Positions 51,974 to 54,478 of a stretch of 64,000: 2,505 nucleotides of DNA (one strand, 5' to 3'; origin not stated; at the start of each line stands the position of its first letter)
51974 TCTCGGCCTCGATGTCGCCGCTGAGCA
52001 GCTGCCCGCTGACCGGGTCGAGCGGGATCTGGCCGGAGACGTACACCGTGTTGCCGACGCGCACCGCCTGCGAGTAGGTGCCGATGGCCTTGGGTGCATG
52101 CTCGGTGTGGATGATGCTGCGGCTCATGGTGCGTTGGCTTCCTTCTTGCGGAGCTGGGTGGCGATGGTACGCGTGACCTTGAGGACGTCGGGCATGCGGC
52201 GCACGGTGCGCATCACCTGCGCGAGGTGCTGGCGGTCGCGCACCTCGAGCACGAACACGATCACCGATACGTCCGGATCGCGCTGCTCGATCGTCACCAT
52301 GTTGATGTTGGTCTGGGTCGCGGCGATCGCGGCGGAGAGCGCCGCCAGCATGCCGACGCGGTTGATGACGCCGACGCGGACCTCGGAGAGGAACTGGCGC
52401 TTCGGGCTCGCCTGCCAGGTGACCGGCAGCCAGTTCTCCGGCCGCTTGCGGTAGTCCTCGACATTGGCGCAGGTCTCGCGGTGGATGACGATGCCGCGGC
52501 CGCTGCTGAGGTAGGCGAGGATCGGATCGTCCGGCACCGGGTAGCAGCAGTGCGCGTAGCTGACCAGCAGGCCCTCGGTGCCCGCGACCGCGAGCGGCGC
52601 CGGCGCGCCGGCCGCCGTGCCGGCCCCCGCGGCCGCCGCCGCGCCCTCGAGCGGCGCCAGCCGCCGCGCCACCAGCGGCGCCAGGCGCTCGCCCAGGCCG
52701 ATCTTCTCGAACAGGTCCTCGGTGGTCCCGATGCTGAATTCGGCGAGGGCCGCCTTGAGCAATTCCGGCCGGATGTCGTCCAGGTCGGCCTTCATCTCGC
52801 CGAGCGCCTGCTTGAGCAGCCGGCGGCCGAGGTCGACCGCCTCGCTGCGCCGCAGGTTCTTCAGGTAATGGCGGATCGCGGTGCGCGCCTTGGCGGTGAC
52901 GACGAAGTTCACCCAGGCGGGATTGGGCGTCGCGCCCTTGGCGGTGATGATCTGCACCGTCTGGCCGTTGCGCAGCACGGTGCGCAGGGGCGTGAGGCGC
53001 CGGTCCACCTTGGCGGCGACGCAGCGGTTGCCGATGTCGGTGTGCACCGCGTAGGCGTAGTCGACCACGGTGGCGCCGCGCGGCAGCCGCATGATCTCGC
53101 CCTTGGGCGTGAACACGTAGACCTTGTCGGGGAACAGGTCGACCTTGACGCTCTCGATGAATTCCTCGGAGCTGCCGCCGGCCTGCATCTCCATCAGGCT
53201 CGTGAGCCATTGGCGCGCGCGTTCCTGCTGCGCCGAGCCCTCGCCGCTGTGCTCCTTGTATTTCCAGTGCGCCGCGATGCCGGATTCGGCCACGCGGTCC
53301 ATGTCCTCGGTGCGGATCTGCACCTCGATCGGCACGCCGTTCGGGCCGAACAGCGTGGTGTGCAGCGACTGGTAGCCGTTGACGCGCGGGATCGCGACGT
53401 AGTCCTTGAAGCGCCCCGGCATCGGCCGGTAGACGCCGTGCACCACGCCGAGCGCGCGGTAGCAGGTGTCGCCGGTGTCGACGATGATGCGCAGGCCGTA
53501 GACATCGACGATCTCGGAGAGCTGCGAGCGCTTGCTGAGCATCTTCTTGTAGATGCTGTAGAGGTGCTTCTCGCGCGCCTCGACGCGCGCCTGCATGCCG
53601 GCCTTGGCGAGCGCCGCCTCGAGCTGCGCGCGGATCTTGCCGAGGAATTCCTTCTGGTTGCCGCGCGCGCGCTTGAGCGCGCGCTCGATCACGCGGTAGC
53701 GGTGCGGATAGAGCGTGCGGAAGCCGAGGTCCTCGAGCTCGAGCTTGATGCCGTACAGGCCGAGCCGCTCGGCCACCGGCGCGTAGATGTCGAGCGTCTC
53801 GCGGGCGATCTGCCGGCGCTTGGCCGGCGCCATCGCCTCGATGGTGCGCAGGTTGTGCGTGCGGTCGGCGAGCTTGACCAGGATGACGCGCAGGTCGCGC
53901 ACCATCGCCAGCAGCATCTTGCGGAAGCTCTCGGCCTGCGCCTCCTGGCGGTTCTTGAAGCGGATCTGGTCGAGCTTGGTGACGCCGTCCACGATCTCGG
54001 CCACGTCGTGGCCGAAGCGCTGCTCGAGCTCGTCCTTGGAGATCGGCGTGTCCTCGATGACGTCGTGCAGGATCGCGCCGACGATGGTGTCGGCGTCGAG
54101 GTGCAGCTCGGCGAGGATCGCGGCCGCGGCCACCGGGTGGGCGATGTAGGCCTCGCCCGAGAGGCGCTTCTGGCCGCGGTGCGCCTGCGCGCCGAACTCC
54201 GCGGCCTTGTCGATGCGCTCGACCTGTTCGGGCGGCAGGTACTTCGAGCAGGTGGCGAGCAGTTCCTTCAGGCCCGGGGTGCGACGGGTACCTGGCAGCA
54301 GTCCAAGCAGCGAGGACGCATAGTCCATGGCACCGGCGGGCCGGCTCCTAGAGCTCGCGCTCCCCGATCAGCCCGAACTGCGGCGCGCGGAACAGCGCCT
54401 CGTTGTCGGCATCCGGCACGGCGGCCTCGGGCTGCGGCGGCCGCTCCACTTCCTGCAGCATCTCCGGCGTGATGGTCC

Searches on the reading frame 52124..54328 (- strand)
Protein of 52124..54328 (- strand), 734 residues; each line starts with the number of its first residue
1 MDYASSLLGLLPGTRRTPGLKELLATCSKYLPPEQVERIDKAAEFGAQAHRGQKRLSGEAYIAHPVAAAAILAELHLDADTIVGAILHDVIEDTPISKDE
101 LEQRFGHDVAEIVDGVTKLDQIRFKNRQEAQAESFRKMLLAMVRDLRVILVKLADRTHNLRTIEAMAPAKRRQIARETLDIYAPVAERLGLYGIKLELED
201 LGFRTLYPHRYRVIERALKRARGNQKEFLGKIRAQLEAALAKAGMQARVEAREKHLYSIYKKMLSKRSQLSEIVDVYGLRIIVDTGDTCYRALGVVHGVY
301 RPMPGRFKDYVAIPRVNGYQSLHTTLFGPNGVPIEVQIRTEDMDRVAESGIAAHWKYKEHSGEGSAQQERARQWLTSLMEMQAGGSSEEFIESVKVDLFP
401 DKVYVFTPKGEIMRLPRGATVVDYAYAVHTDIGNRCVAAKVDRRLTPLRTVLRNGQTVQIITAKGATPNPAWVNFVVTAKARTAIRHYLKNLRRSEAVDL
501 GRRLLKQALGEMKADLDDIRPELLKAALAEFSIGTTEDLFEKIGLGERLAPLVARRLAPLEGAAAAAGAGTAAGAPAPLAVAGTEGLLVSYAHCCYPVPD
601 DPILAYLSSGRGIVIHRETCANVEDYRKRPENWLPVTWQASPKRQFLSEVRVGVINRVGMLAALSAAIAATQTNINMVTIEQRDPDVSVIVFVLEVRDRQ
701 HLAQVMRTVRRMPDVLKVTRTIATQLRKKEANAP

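Call 22: find_encoding_contigs(protein=window:52124-54328:-, flank=10000, max_places=10)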
Protein window:52124-54328:- (734 aa): no gene with exactly this product is on record in the collection.
